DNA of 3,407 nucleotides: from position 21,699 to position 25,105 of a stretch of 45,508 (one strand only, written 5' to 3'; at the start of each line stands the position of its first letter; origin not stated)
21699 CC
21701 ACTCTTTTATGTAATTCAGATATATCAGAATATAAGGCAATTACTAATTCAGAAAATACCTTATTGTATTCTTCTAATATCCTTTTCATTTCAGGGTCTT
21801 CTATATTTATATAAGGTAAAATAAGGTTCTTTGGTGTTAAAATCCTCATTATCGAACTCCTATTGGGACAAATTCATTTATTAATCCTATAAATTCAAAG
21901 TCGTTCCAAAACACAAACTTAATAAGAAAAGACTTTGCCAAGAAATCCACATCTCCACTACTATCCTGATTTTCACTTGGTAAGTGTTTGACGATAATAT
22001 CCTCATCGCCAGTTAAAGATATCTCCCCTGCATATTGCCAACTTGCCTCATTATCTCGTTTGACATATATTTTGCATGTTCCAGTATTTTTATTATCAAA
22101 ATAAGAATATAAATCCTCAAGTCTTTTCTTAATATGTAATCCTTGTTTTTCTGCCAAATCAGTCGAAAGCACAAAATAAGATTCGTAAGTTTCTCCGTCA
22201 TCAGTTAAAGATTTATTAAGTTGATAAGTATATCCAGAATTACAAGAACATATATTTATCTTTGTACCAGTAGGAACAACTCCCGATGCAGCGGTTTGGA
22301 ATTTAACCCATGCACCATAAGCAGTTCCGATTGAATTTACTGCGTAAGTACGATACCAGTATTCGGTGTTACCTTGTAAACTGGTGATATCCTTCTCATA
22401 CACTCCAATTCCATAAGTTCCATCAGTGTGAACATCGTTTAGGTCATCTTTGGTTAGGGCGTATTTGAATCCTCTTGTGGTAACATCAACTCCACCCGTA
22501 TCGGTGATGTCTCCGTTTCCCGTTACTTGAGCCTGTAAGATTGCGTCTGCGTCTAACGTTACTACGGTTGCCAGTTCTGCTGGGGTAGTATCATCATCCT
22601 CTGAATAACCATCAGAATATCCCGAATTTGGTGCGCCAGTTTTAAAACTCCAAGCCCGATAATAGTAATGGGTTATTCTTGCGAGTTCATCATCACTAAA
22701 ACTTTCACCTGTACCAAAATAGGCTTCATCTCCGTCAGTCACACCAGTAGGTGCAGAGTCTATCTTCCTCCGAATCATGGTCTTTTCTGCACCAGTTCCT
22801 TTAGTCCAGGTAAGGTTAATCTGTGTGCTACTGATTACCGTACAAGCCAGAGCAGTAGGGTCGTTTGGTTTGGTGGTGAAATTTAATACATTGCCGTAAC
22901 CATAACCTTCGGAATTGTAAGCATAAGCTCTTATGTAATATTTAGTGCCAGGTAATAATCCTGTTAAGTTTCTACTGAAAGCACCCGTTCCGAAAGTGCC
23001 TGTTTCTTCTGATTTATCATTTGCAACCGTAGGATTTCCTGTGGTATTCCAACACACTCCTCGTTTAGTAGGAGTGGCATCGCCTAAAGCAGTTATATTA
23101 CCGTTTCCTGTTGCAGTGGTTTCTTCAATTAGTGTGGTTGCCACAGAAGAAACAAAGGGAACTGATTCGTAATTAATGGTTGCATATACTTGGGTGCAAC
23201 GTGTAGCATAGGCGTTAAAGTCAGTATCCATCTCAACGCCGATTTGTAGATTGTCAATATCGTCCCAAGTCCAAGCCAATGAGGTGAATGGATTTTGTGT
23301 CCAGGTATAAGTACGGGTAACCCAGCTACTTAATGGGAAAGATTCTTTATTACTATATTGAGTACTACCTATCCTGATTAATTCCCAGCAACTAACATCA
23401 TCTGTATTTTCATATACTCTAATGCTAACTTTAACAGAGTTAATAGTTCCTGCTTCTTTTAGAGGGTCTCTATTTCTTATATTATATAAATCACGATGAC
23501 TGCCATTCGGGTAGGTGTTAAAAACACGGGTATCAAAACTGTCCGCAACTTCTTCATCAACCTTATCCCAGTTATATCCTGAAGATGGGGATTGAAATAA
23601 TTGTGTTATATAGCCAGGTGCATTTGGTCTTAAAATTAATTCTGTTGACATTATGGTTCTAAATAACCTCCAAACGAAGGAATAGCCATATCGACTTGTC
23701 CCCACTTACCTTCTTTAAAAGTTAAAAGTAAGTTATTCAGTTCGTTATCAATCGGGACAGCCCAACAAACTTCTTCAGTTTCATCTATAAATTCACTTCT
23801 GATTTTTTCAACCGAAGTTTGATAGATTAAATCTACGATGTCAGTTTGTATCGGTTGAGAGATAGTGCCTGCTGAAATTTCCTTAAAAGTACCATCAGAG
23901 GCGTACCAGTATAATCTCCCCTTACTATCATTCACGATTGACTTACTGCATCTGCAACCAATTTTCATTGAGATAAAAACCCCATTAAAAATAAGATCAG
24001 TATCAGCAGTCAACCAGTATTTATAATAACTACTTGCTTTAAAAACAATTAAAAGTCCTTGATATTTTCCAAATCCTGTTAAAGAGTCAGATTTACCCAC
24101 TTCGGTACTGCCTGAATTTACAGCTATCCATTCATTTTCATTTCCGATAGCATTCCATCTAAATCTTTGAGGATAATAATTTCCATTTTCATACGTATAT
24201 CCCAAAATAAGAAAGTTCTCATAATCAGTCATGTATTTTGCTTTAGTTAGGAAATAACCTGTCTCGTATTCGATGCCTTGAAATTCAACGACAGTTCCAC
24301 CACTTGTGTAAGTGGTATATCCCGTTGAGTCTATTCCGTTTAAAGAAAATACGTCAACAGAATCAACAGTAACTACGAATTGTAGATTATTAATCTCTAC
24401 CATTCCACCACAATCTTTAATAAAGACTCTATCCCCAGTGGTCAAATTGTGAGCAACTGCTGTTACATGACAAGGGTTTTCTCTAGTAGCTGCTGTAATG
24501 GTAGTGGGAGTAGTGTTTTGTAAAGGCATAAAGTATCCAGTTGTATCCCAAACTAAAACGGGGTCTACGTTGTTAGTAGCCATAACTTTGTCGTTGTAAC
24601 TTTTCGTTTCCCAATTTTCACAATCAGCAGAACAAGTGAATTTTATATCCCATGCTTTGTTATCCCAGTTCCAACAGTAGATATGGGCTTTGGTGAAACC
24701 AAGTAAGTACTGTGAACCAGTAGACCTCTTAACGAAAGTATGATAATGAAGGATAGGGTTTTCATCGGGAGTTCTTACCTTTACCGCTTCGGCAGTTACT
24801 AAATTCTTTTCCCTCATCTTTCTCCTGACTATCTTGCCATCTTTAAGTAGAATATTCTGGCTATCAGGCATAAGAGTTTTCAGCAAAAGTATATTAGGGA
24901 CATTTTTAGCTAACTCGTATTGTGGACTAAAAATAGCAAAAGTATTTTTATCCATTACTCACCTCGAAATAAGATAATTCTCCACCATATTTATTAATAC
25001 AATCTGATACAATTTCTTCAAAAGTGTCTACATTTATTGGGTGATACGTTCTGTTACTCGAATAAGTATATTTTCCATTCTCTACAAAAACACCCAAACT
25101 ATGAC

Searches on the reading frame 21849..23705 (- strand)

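Call 98: search_protein_families(library=phrogs, proteins=[window:21849-23705:-], max_evalue=0.00001)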
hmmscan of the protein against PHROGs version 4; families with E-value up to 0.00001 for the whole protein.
window:21849-23705:- (618 aa): 1 family
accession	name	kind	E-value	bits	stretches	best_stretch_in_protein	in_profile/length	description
phrog_6368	-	unknown function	4e-07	30.6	1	109-158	275-325/328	-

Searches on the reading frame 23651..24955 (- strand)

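Call 98: search_protein_families(library=phrogs, proteins=[window:23651-24955:-], max_evalue=0.00001)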
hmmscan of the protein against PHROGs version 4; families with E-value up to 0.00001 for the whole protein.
window:23651-24955:- (434 aa): 2 families
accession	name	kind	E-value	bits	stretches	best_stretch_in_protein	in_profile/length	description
phrog_3287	-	head and packaging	6.6e-12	46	1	236-378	146-294/524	virion structural protein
phrog_584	-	tail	2.4e-11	44.8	1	149-229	19-98/218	major tail protein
